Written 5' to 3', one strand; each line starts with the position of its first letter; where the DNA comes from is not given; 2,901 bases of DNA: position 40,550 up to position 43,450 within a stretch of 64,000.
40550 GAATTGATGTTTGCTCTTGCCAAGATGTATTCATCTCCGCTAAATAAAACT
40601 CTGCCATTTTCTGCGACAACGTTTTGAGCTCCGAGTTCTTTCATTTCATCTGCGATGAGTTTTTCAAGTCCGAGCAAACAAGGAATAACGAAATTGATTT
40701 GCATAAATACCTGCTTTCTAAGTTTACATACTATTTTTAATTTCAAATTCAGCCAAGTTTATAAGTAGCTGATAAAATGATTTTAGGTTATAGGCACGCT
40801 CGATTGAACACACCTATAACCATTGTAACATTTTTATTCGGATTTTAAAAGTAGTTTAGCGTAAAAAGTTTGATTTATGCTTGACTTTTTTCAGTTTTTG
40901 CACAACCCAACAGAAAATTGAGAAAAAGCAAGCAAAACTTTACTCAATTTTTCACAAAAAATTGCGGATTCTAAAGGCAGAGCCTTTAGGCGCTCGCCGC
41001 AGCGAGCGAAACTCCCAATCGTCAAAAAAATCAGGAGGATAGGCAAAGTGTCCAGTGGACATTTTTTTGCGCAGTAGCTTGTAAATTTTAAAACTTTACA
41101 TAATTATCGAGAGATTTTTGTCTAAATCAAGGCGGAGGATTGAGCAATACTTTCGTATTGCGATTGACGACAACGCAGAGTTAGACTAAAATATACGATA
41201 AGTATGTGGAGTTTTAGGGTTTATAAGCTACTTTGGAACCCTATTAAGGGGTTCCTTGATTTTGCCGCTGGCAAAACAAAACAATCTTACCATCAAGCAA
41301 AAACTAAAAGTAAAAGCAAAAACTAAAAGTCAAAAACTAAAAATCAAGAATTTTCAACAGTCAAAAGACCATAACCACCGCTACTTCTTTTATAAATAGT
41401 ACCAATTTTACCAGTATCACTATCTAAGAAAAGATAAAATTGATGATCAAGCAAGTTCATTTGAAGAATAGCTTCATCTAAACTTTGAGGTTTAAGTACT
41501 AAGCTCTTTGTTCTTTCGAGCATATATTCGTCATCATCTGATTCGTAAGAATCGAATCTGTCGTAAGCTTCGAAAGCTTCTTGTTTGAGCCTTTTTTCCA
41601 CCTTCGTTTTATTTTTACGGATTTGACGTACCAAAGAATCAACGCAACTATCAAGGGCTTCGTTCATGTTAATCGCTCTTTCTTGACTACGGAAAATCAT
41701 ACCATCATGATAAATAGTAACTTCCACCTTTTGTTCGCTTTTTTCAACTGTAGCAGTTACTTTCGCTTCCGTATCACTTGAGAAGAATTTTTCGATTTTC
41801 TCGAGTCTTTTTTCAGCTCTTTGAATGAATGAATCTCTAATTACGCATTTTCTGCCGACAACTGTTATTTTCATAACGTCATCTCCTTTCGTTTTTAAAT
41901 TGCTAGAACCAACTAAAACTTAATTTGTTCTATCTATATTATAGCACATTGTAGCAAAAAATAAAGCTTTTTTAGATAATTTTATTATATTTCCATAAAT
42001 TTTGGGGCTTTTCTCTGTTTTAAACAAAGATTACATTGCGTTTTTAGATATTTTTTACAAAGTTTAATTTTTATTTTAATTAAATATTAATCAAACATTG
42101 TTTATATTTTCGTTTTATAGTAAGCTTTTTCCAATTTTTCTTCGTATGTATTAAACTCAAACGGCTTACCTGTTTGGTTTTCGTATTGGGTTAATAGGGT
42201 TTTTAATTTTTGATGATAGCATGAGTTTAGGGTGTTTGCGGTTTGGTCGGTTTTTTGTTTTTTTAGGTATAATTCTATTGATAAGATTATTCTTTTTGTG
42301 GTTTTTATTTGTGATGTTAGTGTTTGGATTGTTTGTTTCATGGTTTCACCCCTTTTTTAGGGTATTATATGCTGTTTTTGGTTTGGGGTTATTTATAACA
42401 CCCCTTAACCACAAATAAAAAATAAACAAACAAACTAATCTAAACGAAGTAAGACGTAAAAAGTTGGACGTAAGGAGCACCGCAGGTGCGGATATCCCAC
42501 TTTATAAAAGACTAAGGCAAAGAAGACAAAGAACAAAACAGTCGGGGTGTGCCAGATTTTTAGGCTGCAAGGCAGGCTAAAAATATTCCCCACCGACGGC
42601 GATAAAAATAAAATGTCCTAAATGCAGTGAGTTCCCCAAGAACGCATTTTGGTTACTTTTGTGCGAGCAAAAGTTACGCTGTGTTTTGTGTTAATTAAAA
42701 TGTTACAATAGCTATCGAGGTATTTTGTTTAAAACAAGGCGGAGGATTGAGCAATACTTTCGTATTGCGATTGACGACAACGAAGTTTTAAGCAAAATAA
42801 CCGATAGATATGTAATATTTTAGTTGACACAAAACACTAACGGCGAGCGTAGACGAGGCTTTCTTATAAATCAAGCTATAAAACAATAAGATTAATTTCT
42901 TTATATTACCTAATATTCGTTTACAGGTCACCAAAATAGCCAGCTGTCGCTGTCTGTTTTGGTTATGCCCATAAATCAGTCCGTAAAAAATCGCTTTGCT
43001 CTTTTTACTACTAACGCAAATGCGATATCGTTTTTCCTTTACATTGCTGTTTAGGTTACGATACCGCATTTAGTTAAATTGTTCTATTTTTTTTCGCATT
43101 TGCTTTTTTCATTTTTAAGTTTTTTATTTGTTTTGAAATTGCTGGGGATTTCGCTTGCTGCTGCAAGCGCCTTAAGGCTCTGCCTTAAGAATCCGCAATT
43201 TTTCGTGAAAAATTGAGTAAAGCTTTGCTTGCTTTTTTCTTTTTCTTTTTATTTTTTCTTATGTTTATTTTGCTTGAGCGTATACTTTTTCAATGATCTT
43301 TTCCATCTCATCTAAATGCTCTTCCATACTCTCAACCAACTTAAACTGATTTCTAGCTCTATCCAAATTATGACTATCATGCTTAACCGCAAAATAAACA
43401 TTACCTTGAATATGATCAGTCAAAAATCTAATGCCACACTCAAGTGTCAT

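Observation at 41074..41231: Nested 158-bp GTAG...CTAC hairpin inserted into one copy of the hairpin chain, with strand-asymmetric G:U pairing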

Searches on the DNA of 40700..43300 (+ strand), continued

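Call 89: search_with_rna_model(model_id=R1, sources=[L184, L185], max_evalue=1, show_alignments=3)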
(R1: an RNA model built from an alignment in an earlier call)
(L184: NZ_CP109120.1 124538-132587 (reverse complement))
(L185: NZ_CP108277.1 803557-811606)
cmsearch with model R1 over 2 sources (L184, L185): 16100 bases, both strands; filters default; matches with E-value up to 1: 2.
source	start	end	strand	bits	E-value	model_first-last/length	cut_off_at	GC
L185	3978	4077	+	78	2.9e-17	1-107/107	no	0.67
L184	3978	4077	+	73.4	4.1e-16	1-107/107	no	0.71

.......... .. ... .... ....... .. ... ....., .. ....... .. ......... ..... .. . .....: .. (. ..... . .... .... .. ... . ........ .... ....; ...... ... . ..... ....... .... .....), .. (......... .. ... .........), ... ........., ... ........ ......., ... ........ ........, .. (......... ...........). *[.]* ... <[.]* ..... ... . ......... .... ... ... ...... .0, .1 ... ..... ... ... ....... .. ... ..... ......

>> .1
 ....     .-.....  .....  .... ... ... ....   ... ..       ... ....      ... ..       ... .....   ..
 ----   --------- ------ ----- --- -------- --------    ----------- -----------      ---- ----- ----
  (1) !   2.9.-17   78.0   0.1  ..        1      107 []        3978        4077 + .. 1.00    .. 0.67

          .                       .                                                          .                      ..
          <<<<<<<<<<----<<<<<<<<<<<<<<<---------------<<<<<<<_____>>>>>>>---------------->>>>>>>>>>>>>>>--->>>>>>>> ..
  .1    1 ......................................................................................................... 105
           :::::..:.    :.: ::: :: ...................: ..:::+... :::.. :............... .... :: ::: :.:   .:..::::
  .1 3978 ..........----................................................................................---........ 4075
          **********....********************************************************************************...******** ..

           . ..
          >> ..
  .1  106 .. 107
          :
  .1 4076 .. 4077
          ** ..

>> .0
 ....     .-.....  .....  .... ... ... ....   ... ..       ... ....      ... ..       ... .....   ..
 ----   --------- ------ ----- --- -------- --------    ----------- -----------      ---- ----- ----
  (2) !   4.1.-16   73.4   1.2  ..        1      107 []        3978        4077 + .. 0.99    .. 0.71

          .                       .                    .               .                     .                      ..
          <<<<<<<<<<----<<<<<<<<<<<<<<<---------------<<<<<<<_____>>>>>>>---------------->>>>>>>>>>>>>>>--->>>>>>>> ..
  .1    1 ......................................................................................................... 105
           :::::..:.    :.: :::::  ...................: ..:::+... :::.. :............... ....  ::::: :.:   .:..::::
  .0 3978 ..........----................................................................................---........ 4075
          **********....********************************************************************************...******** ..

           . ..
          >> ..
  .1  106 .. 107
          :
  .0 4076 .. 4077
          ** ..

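Call 96: search_with_rna_model(model_id=R1, sources=[L186, L187], max_evalue=1, show_alignments=2)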
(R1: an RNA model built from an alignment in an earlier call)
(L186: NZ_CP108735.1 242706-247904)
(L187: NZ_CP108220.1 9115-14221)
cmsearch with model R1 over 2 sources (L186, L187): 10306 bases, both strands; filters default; matches with E-value up to 1: 2.
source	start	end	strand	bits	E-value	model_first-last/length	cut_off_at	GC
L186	2533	2671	+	59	9.3e-13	1-107/107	no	0.68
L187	2502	2601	+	51.9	5.3e-11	1-107/107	no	0.71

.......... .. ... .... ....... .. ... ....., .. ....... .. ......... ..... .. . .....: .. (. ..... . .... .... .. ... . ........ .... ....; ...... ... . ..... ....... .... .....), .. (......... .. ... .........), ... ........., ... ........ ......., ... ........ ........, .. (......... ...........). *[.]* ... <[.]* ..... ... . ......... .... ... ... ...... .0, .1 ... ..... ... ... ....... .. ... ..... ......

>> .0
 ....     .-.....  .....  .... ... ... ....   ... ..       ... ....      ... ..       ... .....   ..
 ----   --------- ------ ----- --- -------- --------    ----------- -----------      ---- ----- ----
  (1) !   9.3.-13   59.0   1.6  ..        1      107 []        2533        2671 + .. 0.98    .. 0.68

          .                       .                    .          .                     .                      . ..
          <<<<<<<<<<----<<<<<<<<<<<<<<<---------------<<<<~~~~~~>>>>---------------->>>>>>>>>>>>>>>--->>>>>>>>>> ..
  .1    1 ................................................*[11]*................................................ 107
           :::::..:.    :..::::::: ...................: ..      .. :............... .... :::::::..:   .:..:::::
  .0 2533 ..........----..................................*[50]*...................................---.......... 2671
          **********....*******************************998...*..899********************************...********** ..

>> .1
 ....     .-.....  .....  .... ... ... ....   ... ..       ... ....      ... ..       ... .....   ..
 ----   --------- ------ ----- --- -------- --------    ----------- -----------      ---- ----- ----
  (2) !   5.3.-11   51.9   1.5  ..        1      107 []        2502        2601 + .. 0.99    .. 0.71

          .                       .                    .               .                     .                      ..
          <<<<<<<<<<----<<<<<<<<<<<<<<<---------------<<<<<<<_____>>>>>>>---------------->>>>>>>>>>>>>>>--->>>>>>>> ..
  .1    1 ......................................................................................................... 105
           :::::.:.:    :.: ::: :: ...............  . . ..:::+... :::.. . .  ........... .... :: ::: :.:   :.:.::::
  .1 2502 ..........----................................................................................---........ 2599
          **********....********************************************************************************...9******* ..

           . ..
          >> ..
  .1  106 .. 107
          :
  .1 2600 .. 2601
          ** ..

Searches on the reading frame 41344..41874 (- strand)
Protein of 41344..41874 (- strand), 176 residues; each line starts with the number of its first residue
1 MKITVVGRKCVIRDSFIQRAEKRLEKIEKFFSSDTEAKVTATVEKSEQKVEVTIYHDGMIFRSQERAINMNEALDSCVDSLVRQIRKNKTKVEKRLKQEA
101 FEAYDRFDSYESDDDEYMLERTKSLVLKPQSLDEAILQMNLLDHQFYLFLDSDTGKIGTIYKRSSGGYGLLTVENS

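Call 17: find_encoding_contigs(protein=window:41344-41874:-, flank=3000, max_places=10)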
Protein window:41344-41874:- (176 aa): no gene with exactly this product is on record in the collection.

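Call 18: search_protein_families(library=ncbifam, proteins=[window:41344-41874:-])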
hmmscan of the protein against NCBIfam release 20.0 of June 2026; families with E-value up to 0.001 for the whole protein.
window:41344-41874:- (176 aa): 2 families
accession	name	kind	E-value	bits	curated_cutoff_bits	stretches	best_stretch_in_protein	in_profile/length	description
TIGR00741.1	yfiA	equivalog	1.1e-14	54.7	40.9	1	1-97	1-100/102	ribosome hibernation-promoting factor, HPF/YfiA family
NF007780.0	PRK10470.1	equivalog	3.6e-08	33.7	125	1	1-93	1-93/95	ribosome hibernation promoting factor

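Call 38: find_homologous_proteins(query=window:41344-41874:-, max_evalue=1e-20)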
Query window:41344-41874:- (176 aa): 5711 proteins with E <= 1e-20 among 5907 candidates; the best 120 are listed.
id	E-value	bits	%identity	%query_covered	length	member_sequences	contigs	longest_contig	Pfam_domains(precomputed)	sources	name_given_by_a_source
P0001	8.0e-107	372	100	100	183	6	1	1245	PF02482.26,PF16321.11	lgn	-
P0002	4.5e-75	269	74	97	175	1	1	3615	PF02482.26,PF16321.11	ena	-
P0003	2.9e-74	266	71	99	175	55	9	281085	PF02482.26,PF16321.11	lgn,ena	-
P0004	4.1e-74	266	72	99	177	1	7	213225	PF02482.26,PF16321.11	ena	-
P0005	4.5e-74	266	71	97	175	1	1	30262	PF02482.26,PF16321.11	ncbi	-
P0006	7.3e-74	265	73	97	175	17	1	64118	PF02482.26,PF16321.11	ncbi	-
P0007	1.0e-73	265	70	99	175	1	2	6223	PF02482.26,PF16321.11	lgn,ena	-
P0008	1.1e-73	265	71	97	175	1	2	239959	PF02482.26,PF16321.11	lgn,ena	-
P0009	1.4e-73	264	73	97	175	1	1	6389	PF02482.26,PF16321.11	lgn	-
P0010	1.5e-73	264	70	99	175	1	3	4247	PF02482.26,PF16321.11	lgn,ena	-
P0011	2.1e-73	264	71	97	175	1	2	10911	PF02482.26,PF16321.11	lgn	-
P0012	2.2e-73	264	72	99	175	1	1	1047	PF02482.26,PF16321.11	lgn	-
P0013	2.2e-73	264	71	97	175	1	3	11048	PF02482.26,PF16321.11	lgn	-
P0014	2.3e-73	263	71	97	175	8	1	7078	PF02482.26,PF16321.11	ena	-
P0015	2.3e-73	263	71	99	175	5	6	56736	PF02482.26,PF16321.11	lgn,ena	-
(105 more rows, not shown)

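Call 39: find_encoding_contigs(protein=P0001, flank=3000, max_places=10)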
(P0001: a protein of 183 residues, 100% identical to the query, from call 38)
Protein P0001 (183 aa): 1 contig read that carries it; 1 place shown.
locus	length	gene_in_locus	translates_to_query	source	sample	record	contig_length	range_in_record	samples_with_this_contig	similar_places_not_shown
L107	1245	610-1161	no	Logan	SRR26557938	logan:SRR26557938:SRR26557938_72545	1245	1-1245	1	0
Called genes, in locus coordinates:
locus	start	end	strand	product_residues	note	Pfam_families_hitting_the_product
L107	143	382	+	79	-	-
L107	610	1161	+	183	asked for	PF02482:Ribosomal_S30AE, PF16321:Ribosom_S30AE_C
